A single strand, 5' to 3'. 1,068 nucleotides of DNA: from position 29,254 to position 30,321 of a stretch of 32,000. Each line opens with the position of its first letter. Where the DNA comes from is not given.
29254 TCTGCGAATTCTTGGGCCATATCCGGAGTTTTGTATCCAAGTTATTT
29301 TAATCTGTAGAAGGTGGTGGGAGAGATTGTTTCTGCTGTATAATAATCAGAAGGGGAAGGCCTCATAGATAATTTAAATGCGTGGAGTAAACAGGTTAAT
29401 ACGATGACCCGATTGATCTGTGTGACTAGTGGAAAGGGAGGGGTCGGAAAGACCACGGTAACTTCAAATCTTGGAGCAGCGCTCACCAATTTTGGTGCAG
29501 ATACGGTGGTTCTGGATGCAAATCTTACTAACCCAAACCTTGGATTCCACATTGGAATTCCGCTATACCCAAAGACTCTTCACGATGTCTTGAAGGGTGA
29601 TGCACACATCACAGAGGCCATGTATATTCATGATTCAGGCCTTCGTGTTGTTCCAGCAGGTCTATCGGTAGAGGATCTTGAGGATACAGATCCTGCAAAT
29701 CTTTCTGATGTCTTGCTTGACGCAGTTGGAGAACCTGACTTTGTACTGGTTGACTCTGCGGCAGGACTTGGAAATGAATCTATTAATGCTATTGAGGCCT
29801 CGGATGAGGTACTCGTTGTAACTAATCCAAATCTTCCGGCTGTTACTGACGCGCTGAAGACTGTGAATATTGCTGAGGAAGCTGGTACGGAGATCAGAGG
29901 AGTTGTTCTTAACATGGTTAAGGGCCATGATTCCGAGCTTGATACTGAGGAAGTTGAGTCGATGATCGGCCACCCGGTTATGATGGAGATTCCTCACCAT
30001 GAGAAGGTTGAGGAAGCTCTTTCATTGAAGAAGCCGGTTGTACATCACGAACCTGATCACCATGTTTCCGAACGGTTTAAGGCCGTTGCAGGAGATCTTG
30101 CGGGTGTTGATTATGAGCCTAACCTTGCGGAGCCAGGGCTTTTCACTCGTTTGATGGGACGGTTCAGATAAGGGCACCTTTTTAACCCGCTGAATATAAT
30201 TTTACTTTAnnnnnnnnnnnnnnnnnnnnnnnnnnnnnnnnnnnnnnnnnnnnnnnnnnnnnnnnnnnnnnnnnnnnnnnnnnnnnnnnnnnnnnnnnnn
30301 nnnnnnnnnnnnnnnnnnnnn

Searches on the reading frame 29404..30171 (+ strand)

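Call 90: search_protein_families(library=pfam, proteins=[window:29404-30171:+], max_evalue=0.01)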
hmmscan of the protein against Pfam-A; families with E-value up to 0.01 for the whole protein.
window:29404-30171:+ (255 aa): 8 families
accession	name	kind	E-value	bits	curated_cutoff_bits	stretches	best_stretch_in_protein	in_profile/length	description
PF10609.15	ParA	-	3.5e-22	79.4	27.1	1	2-231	3-244/246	NUBPL iron-transfer P-loop NTPase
PF01656.29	CbiA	-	4.1e-17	62.7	25.4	1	5-212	1-125/125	CobQ/CobB/MinD/ParA nucleotide binding domain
PF13614.12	AAA_31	-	1.9e-14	54.4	27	1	3-147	2-154/177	AAA domain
PF06564.18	CBP_BcsQ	-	1.5e-09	38.2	21.3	1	4-229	3-230/234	Cellulose biosynthesis protein BcsQ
PF00142.24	Fer4_NifH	-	3.1e-09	37.2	25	1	132-233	140-245/271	4Fe-4S iron sulfur cluster binding proteins, NifH/frxC family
PF13500.12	AAA_26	-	4.1e-07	30.5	27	1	135-204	130-196/198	AAA domain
PF02374.21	ArsA_ATPase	-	6.1e-05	22.8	24.3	1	7-37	5-35/305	Anion-transporting ATPase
PF09140.17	MipZ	-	0.0041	16.9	20.7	0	4-136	2-125/262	ATPase MipZ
